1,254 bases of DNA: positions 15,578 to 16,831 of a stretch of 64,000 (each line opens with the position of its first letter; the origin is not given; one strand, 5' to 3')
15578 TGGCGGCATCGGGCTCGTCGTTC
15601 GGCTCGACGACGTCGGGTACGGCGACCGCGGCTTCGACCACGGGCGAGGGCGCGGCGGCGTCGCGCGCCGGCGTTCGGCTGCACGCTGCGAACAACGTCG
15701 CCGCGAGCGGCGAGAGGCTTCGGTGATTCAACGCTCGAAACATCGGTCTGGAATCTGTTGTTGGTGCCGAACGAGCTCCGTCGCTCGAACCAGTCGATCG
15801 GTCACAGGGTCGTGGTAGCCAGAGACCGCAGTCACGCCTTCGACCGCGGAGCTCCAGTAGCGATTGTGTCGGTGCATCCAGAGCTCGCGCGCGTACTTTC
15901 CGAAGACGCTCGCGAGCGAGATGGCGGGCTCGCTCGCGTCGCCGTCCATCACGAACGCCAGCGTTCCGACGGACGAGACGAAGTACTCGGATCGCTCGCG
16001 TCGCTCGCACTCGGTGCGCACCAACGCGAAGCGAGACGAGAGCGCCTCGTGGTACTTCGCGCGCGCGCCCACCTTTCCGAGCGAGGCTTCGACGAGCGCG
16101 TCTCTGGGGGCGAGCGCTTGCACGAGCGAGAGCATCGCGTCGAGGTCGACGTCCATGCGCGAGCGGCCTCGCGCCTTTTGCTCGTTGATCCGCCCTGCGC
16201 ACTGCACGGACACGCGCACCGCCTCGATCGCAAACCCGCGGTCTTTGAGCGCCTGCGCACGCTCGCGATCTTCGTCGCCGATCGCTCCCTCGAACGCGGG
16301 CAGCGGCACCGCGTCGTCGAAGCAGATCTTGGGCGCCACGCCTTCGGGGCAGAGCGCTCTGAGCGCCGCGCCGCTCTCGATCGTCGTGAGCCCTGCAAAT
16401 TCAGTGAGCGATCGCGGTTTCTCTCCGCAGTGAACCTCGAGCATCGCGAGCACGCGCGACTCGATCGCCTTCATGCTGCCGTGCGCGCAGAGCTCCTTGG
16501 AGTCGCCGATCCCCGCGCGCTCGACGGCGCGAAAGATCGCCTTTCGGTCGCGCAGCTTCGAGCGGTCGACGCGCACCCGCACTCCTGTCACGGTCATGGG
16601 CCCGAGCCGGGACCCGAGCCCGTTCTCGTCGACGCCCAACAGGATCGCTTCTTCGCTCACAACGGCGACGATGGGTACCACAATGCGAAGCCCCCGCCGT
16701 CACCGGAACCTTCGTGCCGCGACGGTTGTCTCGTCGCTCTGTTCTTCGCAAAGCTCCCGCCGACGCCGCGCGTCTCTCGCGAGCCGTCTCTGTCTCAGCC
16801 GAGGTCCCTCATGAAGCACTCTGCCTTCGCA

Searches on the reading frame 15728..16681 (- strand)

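Call 67: search_protein_families(library=pfam, proteins=[window:15728-16681:-], max_evalue=0.001)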
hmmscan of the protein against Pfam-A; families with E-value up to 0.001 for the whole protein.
window:15728-16681:- (317 aa): 1 family
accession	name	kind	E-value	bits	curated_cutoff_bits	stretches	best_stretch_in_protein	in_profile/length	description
PF01351.25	RNase_HII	-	7.9e-09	36.1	25.8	1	15-65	1-42/199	Ribonuclease HII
